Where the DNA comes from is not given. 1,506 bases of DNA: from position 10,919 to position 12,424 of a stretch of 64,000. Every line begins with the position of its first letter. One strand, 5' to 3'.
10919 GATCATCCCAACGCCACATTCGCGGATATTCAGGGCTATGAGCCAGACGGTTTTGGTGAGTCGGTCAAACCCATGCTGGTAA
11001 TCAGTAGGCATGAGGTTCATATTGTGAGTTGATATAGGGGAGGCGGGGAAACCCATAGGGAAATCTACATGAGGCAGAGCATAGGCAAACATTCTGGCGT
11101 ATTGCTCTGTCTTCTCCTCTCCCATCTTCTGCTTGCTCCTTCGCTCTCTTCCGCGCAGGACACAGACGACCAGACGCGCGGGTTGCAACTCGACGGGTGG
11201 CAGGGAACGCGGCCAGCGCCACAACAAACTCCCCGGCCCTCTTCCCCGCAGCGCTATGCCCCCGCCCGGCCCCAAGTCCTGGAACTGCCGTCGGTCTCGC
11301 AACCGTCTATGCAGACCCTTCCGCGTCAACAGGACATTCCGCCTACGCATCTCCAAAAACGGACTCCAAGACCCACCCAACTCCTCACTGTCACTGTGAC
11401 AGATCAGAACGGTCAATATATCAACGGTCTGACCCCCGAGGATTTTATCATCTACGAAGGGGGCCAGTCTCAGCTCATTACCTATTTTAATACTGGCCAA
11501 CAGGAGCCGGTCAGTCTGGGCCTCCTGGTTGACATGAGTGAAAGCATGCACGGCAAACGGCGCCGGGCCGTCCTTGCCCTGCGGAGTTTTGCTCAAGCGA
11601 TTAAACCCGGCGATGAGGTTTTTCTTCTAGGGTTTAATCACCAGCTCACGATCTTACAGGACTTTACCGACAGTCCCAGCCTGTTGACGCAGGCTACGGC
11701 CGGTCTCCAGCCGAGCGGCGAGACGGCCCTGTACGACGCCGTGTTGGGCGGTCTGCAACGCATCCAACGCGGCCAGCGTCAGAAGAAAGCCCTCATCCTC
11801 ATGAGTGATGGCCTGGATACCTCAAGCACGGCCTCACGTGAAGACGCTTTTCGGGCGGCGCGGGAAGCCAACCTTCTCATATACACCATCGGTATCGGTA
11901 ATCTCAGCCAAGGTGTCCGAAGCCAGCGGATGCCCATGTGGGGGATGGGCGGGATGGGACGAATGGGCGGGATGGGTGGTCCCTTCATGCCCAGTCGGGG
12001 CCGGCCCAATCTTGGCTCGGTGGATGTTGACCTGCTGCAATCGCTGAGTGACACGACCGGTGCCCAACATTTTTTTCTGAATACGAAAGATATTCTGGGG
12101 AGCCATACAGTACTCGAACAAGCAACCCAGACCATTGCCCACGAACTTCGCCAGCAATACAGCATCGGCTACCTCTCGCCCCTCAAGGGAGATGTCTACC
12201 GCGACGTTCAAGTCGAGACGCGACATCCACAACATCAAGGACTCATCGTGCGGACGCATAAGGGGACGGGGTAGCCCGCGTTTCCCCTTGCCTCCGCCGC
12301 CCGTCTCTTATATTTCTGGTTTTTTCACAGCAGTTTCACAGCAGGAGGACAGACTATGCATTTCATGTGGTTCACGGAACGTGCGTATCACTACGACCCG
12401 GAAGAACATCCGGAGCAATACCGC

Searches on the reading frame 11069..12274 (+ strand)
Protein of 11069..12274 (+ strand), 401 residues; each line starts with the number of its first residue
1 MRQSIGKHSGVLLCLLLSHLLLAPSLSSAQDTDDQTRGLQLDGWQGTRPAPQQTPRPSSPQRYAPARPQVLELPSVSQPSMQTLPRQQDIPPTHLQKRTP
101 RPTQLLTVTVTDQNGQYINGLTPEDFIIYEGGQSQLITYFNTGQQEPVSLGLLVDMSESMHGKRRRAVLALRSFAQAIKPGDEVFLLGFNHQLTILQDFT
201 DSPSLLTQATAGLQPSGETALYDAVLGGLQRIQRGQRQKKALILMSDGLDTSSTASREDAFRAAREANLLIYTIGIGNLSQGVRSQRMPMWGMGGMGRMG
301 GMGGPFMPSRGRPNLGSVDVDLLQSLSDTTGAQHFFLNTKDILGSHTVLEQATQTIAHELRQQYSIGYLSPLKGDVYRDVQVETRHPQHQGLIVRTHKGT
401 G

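Call 19: search_protein_families(library=pfam, proteins=[window:11069-12274:+], max_evalue=0.01)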
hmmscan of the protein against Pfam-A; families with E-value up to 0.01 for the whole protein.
window:11069-12274:+ (401 aa): 4 families
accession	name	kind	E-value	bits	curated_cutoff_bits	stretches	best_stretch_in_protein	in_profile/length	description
PF13519.12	VWA_2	-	4.7e-12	46.9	27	1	152-248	3-106/107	von Willebrand factor type A domain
PF00092.34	VWA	-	1.2e-08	35.8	23.8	1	152-279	4-142/174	von Willebrand factor type A domain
PF13768.12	VWA_3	-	9.8e-06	26.1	27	1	152-278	5-135/155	von Willebrand factor type A domain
PF05762.20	VWA_CoxE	-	7e-05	22.8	26.4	1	143-267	52-178/222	VWA domain containing CoxE-like protein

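Call 65: find_homologous_proteins(query=window:11069-12274:+, max_evalue=1e-50)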
Query window:11069-12274:+ (401 aa): 176 proteins with E <= 1e-50 among 7673 candidates; the best 120 are listed.
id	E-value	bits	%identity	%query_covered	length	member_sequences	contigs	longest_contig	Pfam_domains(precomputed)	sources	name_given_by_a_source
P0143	5.2e-248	840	93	100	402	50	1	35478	PF00092.35,PF13519.13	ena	-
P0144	1.9e-247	839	96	100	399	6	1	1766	PF13768.13,PF00092.35,PF13519.13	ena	-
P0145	4.2e-227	772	89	100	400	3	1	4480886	PF13768.13,PF00092.35,PF13519.13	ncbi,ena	-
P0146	5.0e-217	738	85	100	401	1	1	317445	PF00092.35,PF13519.13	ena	-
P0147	3.8e-195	666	96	80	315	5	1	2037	PF13768.13,PF00092.35,PF13519.13,PF05762.21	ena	-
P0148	9.6e-193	658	77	97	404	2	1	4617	PF13768.13,PF00092.35,PF13519.13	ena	-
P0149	4.1e-173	594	73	94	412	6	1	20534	PF13768.13,PF00092.35,PF13519.13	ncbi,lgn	-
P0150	1.6e-172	592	71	94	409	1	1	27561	PF13768.13,PF00092.35,PF13519.13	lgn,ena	-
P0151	7.2e-172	590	71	98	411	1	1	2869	PF13768.13,PF00092.35,PF13519.13,PF05762.21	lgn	-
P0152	9.3e-172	589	69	100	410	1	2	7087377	PF13768.13,PF00092.35,PF13519.13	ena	-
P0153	1.1e-167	576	66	100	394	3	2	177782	PF13768.13,PF00092.35,PF13519.13,PF05762.21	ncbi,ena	-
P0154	3.9e-166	571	69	98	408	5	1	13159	PF13768.13,PF00092.35,PF13519.13,PF05762.21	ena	-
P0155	3.9e-115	403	56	100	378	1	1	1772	PF13768.13,PF00092.35,PF13519.13,PF05762.21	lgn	-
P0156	1.1e-112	395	56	90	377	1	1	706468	PF13768.13,PF00092.35,PF13519.13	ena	-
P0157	1.8e-112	394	54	97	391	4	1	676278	PF00092.35,PF13519.13,PF05762.21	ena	-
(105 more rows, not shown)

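Call 66: find_encoding_contigs(protein=P0145, flank=8000, max_places=2)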
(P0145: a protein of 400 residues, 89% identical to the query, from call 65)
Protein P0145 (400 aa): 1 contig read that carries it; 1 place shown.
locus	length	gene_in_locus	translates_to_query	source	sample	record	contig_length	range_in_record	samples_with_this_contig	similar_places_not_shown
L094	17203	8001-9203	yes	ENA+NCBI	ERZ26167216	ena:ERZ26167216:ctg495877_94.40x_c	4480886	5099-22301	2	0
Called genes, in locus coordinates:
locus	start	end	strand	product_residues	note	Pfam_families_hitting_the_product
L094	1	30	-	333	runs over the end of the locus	PF04199:Cyclase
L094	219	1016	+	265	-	PF23441:SDR (weak), PF00106:adh_short, PF01370:Epimerase (weak), PF08659:KR, PF13561:adh_short_C2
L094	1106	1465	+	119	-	PF01909:NTP_transf_2, PF18765:Polbeta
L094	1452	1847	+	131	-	-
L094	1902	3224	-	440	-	PF07690:MFS_1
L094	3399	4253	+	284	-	PF08450:SGL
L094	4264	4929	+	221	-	PF07110:EthD (weak)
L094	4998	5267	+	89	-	PF04365:BrnT_toxin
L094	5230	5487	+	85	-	PF14384:BrnA_antitoxin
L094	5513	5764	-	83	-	PF02604:PhdYeFM_antitox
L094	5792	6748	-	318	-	-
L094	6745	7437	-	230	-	PF02668:TauD (weak)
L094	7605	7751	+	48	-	-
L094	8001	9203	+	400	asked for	PF00092:VWA, PF13519:VWA_2, PF13768:VWA_3 (weak)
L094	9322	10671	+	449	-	PF00296:Bac_luciferase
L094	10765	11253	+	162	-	-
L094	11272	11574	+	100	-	-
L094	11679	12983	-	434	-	PF00296:Bac_luciferase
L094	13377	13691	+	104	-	PF14216:DUF4326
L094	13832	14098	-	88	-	-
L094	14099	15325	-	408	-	PF02771:Acyl-CoA_dh_N, PF02770:Acyl-CoA_dh_M, PF00441:Acyl-CoA_dh_1, PF08028:Acyl-CoA_dh_2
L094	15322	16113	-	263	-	PF00106:adh_short, PF08659:KR, PF13561:adh_short_C2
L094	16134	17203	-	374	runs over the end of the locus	PF04909:Amidohydro_2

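Call 67: find_encoding_contigs(protein=P0143, flank=8000, max_places=2)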
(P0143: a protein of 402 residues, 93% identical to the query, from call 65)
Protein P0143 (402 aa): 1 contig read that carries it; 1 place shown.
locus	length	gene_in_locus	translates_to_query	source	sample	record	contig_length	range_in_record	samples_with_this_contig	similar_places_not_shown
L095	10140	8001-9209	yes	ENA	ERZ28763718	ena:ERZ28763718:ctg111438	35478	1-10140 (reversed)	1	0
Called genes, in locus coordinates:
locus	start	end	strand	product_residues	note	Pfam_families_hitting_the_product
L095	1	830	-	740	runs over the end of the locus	PF13385:Laminin_G_3, PF20254:DMFA2_C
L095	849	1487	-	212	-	PF00293:NUDIX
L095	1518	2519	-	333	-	PF04199:Cyclase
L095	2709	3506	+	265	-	PF23441:SDR (weak), PF00106:adh_short, PF01370:Epimerase (weak), PF08659:KR, PF13561:adh_short_C2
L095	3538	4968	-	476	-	PF07690:MFS_1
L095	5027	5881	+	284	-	PF08450:SGL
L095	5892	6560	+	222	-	PF07110:EthD (weak)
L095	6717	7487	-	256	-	-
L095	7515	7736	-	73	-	PF02604:PhdYeFM_antitox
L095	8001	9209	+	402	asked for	PF00092:VWA, PF13519:VWA_2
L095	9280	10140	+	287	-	?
